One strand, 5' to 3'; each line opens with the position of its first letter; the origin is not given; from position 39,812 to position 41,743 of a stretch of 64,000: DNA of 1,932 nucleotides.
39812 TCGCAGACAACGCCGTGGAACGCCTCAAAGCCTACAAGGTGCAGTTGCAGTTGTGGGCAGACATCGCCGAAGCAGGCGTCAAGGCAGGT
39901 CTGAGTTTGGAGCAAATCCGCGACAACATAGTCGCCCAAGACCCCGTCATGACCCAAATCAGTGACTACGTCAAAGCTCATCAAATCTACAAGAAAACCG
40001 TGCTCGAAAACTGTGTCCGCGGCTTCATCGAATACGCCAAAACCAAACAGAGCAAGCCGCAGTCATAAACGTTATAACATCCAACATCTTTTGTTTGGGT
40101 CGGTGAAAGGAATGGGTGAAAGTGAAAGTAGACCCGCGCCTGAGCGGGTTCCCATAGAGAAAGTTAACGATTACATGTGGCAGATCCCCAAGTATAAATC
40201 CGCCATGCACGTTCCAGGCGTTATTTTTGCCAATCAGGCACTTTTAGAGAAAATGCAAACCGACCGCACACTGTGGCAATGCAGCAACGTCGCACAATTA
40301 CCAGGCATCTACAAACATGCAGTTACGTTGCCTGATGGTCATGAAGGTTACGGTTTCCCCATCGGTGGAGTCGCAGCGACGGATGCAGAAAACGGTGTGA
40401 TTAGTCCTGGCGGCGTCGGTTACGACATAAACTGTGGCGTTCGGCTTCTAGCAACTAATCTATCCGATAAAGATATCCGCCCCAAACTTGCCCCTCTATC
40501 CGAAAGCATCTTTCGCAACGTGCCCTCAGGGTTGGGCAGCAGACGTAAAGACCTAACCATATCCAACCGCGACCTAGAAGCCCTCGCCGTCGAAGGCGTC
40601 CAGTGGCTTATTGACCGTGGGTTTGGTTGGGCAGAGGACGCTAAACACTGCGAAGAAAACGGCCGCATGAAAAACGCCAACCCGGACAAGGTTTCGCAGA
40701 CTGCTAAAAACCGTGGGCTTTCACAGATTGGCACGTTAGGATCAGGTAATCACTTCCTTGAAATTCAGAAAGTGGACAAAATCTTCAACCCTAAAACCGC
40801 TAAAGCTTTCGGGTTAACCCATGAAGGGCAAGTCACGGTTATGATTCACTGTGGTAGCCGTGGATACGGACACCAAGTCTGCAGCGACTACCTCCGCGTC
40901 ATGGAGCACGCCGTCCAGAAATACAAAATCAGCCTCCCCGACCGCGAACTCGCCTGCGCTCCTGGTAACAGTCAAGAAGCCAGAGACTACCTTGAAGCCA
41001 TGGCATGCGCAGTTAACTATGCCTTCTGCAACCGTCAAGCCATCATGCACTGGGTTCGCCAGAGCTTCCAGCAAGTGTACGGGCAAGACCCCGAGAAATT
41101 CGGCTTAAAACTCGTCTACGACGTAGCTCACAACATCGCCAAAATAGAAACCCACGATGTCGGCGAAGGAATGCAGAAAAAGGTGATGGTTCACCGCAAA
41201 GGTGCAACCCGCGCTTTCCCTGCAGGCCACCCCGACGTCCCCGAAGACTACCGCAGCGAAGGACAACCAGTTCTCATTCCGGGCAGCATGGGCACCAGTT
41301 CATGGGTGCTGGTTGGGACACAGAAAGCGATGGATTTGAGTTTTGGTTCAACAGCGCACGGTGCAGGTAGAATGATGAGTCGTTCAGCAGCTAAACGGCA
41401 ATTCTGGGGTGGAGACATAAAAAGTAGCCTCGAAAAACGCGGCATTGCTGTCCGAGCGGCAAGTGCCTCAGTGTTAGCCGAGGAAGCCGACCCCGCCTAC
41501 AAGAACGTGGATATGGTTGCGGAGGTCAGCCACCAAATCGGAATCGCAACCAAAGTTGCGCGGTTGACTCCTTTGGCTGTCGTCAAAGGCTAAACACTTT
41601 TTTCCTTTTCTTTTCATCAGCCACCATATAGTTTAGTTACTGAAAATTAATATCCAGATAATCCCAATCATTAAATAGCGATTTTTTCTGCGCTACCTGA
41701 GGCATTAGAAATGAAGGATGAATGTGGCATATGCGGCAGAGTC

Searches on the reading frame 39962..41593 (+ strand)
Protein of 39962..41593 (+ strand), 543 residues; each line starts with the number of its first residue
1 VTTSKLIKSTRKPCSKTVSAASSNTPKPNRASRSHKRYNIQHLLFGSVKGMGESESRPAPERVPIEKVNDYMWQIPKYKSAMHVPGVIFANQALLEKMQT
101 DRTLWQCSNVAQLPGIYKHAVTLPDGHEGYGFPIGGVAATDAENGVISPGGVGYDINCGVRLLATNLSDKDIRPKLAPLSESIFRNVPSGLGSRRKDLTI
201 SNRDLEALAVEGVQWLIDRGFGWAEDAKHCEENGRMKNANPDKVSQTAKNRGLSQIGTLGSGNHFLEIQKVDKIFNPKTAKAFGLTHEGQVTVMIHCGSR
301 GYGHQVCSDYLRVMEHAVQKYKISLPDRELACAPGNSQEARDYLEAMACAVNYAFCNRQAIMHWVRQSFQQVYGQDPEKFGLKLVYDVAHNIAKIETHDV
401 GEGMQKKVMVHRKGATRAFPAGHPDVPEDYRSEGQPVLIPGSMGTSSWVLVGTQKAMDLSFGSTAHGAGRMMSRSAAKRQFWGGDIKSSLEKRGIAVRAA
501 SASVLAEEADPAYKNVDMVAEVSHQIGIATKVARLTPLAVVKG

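Call 71: find_homologous_proteins(query=window:39962-41593:+, max_evalue=1e-100)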
Query window:39962-41593:+ (543 aa): 8000 proteins with E <= 1e-100 among 8000 candidates; the best 120 are listed.
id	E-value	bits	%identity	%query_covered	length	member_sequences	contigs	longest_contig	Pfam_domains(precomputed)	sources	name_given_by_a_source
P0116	0.0e+0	1076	93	91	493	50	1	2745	PF01139.23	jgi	jgi:tRNA-splicing ligase RtcB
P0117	0.0e+0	1040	90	91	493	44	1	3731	PF01139.23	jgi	-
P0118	0.0e+0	1038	89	91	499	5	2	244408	PF01139.23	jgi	jgi:tRNA-splicing ligase RtcB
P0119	0.0e+0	1034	91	91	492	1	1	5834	PF01139.23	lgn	-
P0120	0.0e+0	1032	91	89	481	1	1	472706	PF01139.23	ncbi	-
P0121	0.0e+0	1032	89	91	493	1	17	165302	PF01139.23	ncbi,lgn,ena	-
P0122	0.0e+0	1031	89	91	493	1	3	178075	PF01139.23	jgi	-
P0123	0.0e+0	1031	89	91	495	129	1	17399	PF01139.23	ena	-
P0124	0.0e+0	1029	89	91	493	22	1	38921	PF01139.23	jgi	-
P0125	0.0e+0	1029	89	91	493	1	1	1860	PF01139.23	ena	-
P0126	0.0e+0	1028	89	91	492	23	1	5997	PF01139.23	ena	-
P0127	0.0e+0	1028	90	91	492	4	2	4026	PF01139.23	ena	-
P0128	0.0e+0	1027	90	91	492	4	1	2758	PF01139.23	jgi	-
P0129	0.0e+0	1025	89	91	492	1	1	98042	PF01139.23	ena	-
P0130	0.0e+0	1024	89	91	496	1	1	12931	PF01139.23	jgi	jgi:tRNA-splicing ligase RtcB (3'-phosphate/5'-hydroxy nucleic acid ligase)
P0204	9.0e-296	1000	86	92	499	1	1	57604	PF01139.23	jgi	jgi:tRNA-splicing ligase RtcB (3'-phosphate/5'-hydroxy nucleic acid ligase)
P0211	1.2e-294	996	85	92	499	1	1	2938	PF01139.23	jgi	-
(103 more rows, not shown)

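Call 73: find_encoding_contigs(protein=P0204, flank=1500, max_places=1)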
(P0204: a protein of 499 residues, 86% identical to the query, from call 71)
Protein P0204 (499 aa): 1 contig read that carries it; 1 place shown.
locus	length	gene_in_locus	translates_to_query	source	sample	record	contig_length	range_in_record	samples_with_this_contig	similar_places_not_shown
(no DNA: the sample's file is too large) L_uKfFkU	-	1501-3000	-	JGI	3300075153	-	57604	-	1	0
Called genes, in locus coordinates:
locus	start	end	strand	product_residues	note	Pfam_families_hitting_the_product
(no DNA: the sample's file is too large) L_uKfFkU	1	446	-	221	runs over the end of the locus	PF00406:ADK, PF13207:AAA_17, PF13238:AAA_18 (weak), PF05191:ADK_lid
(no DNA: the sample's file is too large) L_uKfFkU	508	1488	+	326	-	PF00753:Lactamase_B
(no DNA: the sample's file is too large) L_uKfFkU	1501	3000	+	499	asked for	PF01139:RtcB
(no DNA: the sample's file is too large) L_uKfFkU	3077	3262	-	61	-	-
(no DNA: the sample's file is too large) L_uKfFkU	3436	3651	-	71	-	-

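Call 74: find_encoding_contigs(protein=P0211, flank=1500, max_places=1)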
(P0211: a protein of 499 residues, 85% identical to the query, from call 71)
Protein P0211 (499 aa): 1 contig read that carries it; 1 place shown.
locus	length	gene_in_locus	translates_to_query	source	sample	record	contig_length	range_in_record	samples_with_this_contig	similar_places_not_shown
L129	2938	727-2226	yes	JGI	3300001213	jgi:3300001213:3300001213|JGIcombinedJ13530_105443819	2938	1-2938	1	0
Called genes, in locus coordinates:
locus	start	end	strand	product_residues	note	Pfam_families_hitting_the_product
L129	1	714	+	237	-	?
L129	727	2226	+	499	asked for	PF01139:RtcB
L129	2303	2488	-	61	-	-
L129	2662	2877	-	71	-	-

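Call 75: find_encoding_contigs(protein=P0116, flank=1500, max_places=1)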
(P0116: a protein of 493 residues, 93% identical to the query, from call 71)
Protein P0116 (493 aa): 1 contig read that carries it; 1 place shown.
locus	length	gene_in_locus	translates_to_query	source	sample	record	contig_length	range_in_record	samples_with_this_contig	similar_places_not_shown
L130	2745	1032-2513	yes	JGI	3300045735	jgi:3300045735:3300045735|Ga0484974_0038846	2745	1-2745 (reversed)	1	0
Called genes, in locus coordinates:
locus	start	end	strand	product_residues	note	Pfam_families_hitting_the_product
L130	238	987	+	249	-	PF00753:Lactamase_B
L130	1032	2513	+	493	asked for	PF01139:RtcB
